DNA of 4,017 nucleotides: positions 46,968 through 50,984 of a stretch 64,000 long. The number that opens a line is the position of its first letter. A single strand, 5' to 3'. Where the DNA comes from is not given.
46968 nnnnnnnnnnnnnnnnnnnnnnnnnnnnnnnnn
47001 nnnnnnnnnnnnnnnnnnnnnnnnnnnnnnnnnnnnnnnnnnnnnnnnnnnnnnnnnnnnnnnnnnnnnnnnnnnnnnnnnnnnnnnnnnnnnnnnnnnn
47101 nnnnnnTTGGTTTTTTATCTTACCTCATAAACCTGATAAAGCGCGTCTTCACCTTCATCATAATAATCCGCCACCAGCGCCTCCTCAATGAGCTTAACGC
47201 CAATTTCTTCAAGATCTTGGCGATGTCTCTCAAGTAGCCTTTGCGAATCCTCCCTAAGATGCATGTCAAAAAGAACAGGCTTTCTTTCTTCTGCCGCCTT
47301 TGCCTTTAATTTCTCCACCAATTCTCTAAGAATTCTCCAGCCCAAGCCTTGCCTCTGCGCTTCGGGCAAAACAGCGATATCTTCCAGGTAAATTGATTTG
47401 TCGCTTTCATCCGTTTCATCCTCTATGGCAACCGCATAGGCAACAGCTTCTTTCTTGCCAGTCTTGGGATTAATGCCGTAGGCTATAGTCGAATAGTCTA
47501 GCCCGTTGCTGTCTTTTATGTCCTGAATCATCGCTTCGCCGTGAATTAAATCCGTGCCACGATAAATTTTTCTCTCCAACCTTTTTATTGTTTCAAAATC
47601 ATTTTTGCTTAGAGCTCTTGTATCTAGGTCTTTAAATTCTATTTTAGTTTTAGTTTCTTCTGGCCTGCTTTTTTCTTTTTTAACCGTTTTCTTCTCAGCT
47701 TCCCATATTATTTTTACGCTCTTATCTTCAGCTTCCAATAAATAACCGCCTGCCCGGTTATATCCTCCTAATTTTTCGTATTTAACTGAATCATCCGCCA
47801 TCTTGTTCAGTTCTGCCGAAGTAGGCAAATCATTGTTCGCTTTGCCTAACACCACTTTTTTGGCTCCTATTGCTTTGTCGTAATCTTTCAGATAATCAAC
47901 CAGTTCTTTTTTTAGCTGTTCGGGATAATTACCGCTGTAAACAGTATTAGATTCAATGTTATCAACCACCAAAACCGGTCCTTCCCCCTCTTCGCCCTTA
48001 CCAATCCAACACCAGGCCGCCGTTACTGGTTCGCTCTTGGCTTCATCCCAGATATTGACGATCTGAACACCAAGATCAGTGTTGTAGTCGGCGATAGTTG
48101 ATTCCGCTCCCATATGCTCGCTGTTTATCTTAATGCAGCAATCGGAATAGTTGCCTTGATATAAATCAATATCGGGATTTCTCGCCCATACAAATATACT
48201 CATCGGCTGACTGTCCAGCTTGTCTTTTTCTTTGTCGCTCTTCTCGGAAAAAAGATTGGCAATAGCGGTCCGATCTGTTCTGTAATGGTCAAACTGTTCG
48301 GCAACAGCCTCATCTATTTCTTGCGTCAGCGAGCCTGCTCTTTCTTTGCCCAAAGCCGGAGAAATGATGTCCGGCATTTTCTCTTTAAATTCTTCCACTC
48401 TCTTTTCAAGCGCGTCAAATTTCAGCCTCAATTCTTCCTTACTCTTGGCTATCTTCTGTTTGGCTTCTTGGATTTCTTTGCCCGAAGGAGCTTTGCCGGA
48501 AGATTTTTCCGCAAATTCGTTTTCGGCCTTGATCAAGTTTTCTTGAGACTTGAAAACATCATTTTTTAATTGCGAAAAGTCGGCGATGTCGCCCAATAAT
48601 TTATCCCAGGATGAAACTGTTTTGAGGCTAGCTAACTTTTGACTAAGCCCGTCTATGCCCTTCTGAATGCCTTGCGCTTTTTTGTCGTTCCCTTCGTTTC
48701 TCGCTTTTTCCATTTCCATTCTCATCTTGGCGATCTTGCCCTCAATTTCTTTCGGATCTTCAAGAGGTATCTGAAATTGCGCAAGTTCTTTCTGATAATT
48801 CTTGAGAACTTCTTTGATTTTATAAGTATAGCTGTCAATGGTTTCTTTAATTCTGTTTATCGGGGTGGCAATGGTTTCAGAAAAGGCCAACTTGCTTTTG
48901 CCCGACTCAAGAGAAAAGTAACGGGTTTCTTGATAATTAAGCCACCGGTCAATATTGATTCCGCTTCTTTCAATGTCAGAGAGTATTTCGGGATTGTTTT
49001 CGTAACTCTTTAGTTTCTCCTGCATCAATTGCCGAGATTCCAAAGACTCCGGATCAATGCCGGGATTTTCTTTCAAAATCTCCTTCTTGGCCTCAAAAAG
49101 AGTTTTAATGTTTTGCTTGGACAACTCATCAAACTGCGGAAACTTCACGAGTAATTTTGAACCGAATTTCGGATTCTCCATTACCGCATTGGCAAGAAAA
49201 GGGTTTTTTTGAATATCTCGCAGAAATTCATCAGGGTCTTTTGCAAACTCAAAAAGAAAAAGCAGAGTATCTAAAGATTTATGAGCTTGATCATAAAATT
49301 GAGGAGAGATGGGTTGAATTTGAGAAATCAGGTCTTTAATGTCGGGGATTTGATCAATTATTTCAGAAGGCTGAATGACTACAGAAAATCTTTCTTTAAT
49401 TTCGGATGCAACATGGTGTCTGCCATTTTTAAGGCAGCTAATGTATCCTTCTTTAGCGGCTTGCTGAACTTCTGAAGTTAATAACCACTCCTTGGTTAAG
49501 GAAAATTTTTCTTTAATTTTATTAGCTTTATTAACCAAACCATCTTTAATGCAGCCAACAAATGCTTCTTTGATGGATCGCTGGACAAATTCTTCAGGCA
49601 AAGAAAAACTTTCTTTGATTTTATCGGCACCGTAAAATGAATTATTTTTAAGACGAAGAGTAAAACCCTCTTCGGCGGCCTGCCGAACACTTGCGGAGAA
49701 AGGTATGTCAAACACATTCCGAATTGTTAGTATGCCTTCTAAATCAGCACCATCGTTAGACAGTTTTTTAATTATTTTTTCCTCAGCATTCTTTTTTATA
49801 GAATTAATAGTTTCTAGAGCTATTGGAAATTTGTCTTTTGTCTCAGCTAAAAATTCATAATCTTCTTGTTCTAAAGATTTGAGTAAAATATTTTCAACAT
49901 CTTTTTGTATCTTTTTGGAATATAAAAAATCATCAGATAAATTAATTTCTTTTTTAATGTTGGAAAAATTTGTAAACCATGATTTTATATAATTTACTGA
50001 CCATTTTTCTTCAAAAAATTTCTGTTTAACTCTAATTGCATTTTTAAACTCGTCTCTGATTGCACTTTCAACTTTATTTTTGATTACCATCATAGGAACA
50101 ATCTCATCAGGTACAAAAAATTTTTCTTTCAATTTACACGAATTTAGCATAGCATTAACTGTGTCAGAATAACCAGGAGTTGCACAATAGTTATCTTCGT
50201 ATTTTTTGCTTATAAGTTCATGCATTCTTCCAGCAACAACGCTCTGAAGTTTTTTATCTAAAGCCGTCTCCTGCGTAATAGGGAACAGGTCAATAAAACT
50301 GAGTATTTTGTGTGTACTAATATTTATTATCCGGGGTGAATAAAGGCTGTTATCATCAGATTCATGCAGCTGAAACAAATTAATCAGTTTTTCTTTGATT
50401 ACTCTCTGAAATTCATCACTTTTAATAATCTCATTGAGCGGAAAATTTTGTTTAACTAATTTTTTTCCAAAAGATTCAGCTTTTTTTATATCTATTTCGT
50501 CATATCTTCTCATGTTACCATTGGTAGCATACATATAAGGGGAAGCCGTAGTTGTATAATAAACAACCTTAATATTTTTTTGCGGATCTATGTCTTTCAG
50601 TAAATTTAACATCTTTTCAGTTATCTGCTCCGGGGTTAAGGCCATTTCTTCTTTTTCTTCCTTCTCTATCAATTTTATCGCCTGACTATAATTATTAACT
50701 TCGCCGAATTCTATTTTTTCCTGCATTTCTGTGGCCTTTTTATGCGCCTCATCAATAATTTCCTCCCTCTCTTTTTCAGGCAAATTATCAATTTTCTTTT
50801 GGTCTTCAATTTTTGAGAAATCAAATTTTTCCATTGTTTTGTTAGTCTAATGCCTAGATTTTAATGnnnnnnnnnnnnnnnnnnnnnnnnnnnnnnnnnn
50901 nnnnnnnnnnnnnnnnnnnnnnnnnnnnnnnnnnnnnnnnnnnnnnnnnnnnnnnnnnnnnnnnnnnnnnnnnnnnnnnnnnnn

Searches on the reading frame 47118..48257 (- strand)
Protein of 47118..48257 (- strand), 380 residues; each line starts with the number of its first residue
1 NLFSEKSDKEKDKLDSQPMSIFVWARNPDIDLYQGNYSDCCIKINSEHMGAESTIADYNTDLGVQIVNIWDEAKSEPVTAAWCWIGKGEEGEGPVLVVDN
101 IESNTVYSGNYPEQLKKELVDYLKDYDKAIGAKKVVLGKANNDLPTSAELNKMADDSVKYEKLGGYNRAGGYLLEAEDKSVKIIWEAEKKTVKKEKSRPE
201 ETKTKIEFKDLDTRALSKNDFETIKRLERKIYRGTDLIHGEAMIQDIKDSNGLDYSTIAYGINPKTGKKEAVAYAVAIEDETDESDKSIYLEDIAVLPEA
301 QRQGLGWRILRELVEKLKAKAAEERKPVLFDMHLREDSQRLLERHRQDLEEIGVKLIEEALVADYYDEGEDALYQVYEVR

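Call 32: predict_structure(alignment_id=A2)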
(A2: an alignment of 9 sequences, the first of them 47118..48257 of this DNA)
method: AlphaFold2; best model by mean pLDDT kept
length: 380 residues; sequences in the alignment: 9
mean_pLDDT: 60.4   pTM: 0.46
mean pLDDT of the five models: 60.4, 57.1, 56.8, 55.7, 55.3
residues with pLDDT >= 90: 43; 70-90: 97; 50-70: 101; < 50: 139
segments of 3 or more residues with pLDDT < 50: 1-63, 70-76, 139-152, 154-156, 163-203, 364-371
pLDDT, mean of each block of 10 residues (from residue 1): 31 33 32 25 26 24 47 50 61 64 55 60 62 58 39 49 42 34 39 39 66 90 84 60 80 90 90 88 67 82 84 92 91 68 82 84 48 75
secondary structure, 60 per line:
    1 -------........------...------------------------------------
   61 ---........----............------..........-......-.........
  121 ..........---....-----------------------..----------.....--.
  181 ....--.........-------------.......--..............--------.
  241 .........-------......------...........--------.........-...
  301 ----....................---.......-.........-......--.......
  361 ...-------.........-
elements in order: H8-15 E22-24 E64-71 E76-87 E94-103 H105-110 H112-130 E134-137 E173-177 E180-184 H187-195 E209-215 H218-231 H240-249 E257-262 E269-279 E288-296 H305-324 E328-334 H336-344 H346-351 E354-363 E371-379

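Call 35: fold_search(model_id=the predicted structure, library=pdb)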
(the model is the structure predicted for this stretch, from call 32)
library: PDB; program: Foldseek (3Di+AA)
matches with E <= 10: 1180; with E <= 0.001: 334
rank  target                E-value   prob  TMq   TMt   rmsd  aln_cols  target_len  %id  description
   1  4xpd_B                4.1e-08  1.00  0.32  0.59   5.5       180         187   12  Crystal structure of yeast N-terminal acetyltransferase NatE (ppGpp) in complex with a bisubstrate (released 2016-07-20)
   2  6o07_B                4.8e-08  1.00  0.35  0.62   4.3       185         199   14  Structure and mechanism of acetylation by the N-terminal dual enzyme NatA/Naa50 complex (released 2019-06-12)
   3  4xnh_B                1.4e-07  1.00  0.34  0.60   4.7       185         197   14  Crystal structure of yeast N-terminal acetyltransferase NatE (IP6) in complex with a bisubstrate (released 2016-07-20)
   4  5nnr_B                1.8e-07  1.00  0.33  0.64   4.2       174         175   14  Structure of Naa15/Naa10 bound to HypK-THB (released 2017-06-14)
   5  4hny_B                2.7e-07  1.00  0.33  0.53   5.2       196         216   14  Apo N-terminal acetyltransferase complex A (released 2014-03-26)
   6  4hnx_B                3.2e-07  1.00  0.33  0.54   4.7       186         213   13  The NatA Acetyltransferase Complex Bound To ppGpp (released 2014-03-26)
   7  6c95_B                3.3e-07  1.00  0.32  0.66   4.4       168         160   13  The Human NatA (Naa10/Naa15) amino-terminal acetyltransferase complex bound to HYPK (released 2018-06-06)
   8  4hny_D                4.0e-07  1.00  0.33  0.54   4.8       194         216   14  Apo N-terminal acetyltransferase complex A (released 2014-03-26)
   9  4hnw_B                4.4e-07  1.00  0.32  0.59   4.8       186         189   11  The NatA Acetyltransferase Complex Bound To Inositol Hexakisphosphate (released 2014-03-26)
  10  3tfy_A                5.0e-07  1.00  0.31  0.66   4.3       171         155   18  Naa50p amino-terminal acetyltransferase bound to substrate peptide fragment and CoA (released 2011-09-07)
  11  6hd5_u                6.2e-07  1.00  0.32  0.48   5.5       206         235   13  Cryo-EM structure of the ribosome-NatA complex (released 2018-12-19)
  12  5nnp_B                7.0e-07  1.00  0.33  0.64   4.4       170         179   17  Structure of Naa15/Naa10 bound to HypK-THB (released 2017-06-14)
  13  4x5k_A                7.0e-07  1.00  0.32  0.70   4.1       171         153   16  Human NAA50 complex with coenzyme A and an acetylated peptide (released 2015-12-16)
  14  6wf5_A                7.8e-07  1.00  0.32  0.66   4.0       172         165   16  Crystal structure of human Naa50 in complex with a truncated cofactor derived inhibitor (compound 2) (released 2020-07-01)
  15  6wf3_A                8.3e-07  1.00  0.31  0.68   4.3       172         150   15  Crystal structure of human Naa50 in complex with a cofactor derived inhibitor (compound 1) (released 2020-07-01)
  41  7q3a_A                4.9e-06  1.00  0.31  0.34   5.3       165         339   21  Crystal structure of MAB_4324 a tandem repeat GNAT from Mycobacterium abscessus (released 2022-05-04)
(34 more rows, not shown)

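Call 57: search_protein_representatives(alignment_id=A2)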
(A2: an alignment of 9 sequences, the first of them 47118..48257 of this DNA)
Query: 9 sequences, 997 profile positions. Proteins with E-value up to 0.001 (for the whole library): 880; up to 1e-10: 491; up to 1e-30: 225. The best 150 are listed.
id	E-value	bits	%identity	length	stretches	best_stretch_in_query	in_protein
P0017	0.0e+00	1629.3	-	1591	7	183-996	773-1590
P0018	0.0e+00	1367.3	-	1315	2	18-995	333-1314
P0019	0.0e+00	1322.8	-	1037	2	184-996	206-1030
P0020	0.0e+00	1321.4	-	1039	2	88-995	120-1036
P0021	0.0e+00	1270.8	-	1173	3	106-995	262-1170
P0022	0.0e+00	1058.1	-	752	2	220-801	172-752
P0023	0.0e+00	1024.7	-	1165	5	190-816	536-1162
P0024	3.0e-297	1005.2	-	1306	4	61-801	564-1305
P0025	7.5e-283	957.6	-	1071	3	92-813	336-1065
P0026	7.9e-267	904.6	-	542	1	463-995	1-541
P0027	1.1e-258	877.6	-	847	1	169-995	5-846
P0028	1.6e-251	853.9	-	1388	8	195-802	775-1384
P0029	4.8e-249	845.7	-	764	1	98-804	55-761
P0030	4.9e-240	815.9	-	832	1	79-804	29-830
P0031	1.0e-238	811.5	-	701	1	170-806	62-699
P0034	5.5e-213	726.3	-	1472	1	64-801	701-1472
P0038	1.2e-196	672.2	-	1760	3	111-994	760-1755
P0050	1.1e-174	599.5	-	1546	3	41-796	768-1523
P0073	3.6e-149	515.1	-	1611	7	67-244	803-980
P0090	7.7e-139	480.9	-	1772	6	69-245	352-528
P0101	2.0e-123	429.8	-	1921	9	58-228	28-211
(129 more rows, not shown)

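Call 73: search_protein_families(library=pfam, proteins=[P0101, P0090, P0073, P0038], max_evalue=0.01)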
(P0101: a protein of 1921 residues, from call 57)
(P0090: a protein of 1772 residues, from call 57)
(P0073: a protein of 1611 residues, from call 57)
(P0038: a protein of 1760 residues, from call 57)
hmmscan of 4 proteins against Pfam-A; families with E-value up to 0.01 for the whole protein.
P0101 (1921 aa): 0 families

P0090 (1772 aa): 1 family
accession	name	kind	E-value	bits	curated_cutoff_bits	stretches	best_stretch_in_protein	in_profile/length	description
PF15151.11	RGCC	-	1.4e-06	28.9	27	0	837-890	63-115/128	Response gene to complement 32 protein family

P0073 (1611 aa): 0 families

P0038 (1760 aa): 2 families
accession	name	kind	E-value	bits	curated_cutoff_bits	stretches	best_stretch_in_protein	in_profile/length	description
PF00583.31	Acetyltransf_1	-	8.4e-06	26.5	20.7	1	1604-1692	7-87/116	Acetyltransferase (GNAT) family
PF13508.13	Acetyltransf_7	-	0.00024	21.9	27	1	1647-1694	14-57/84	Acetyltransferase (GNAT) domain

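Call 82: search_protein_families(library=padloc, proteins=[P0034, P0029, P0050], max_evalue=0.01)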
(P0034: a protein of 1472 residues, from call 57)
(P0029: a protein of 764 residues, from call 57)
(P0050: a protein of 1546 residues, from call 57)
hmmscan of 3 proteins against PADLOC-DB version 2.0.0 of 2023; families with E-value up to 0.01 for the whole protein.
P0034 (1472 aa): 0 families

P0029 (764 aa): 0 families

P0050 (1546 aa): 1 family
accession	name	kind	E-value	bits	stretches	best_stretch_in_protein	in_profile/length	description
PDLC04651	PDC-M44A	-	0.0038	15.5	0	775-815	6-46/76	-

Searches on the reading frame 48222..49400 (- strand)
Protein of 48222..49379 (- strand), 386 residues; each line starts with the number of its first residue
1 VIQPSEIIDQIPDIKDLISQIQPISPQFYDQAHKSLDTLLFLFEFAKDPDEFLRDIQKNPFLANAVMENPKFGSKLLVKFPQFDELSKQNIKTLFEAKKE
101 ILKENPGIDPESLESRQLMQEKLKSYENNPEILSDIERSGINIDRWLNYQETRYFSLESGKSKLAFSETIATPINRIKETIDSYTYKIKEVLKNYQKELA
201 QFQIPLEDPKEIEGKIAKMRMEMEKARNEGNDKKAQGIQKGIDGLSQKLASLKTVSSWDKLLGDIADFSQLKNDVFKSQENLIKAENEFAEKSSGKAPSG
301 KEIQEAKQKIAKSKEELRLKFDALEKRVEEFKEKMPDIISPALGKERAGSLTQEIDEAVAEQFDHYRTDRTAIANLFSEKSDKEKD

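Call 23: search_protein_families(library=pfam, proteins=[window:48258-49400:-], max_evalue=10)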
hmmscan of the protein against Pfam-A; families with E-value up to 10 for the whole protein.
window:48258-49400:- (381 aa): 22 families
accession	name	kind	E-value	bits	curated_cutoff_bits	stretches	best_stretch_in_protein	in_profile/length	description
PF17830.6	STI1-HOP_DP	-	0.0014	18.9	29.1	1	59-84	26-51/55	STI1/HOP, DP domain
PF07889.17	DUF1664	-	0.0061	17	34.6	2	307-342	47-82/124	Protein of unknown function (DUF1664)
PF03194.20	LUC7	-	0.0061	16.8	33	1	165-260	73-169/246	LUC7 N_terminus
PF05531.17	NPV_P10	-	0.015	16.2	29.8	0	214-261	11-56/75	Nucleopolyhedrovirus P10 protein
PF13655.11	RVT_N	-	0.034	14.9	28.1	1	217-263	7-54/83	N-terminal domain of reverse transcriptase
PF24437.2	INTS7_HB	-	0.049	14.1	23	1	230-296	37-103/182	Integrator complex subunit 7 helical bundle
PF03408.20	Foamy_virus_ENV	-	0.065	11.4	27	1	174-225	171-222/982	Foamy virus envelope protein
PF00280.23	potato_inhibit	-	0.089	13.9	24.5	0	307-325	9-27/64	Potato inhibitor I family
PF05266.19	DUF724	-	0.1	12.9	38.4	1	271-339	93-151/188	Protein of unknown function (DUF724)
PF13837.12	Myb_DNA-bind_4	-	0.21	12.5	27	0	313-342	44-73/89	Myb/SANT-like DNA-binding domain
PF06476.17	DUF1090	-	0.21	12.1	24.4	1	218-325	17-109/110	Protein of unknown function (DUF1090)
PF07926.17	TPR_MLP1_2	-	0.56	10.7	36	1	277-333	26-103/129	TPR/MLP1/MLP2-like protein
PF04316.19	FlgM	-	0.72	10.6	25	1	306-342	8-37/55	Anti-sigma-28 factor, FlgM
PF14362.11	DUF4407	-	1.1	8.9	31.3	1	217-369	107-225/297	Domain of unknown function (DUF4407)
PF16526.10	CLZ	-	1.6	9.6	26.7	0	298-342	17-61/71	C-terminal leucine zipper domain of cyclic nucleotide-gated channels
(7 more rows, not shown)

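Call 84: search_solved_structures(query=window:48222-49379:-, max_evalue=1)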
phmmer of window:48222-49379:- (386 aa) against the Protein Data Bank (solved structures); distinct sequences matched with E-value up to 1: 2.
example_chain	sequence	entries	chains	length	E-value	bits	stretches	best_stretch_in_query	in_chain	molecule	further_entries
9rxe_A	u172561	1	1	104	0.0085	18.6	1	285-334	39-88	Serine/threonine-protein kinase N1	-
7lzj_A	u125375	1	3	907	0.76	12.2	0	242-319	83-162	Depolymerase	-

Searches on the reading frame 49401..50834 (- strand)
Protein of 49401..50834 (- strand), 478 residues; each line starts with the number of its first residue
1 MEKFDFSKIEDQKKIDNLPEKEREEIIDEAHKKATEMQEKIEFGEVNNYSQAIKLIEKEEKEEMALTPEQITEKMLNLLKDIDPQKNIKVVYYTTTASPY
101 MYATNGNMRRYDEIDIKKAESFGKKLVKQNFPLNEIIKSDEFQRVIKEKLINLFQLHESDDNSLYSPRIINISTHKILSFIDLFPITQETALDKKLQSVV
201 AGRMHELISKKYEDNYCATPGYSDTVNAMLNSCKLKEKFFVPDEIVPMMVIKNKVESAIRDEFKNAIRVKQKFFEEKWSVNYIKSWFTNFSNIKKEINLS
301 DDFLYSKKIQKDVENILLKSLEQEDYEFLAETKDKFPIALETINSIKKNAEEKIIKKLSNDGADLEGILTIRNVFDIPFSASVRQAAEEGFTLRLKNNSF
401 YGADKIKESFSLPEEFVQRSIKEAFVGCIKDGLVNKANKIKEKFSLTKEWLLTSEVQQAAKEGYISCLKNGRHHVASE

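Call 23: search_protein_families(library=pfam, proteins=[window:49401-50834:-], max_evalue=10)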
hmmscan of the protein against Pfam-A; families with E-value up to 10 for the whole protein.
window:49401-50834:- (478 aa): 4 families
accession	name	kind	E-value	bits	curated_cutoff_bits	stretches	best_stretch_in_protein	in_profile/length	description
PF25159.1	DUF7826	-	0.01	16.1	27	1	130-181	91-142/147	Repeat of unknown function (DUF7826)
PF20027.4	DUF6435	-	0.52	10.8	26.9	1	75-126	1-50/53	Family of unknown function (DUF6435)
PF08391.16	Ly49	-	1.4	9.8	31.5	1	276-337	35-96/119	Ly49-like protein, N-terminal region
PF08673.15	RsbU_N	-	6.4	7.5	25.5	1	109-138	12-41/75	Phosphoserine phosphatase RsbU, N-terminal domain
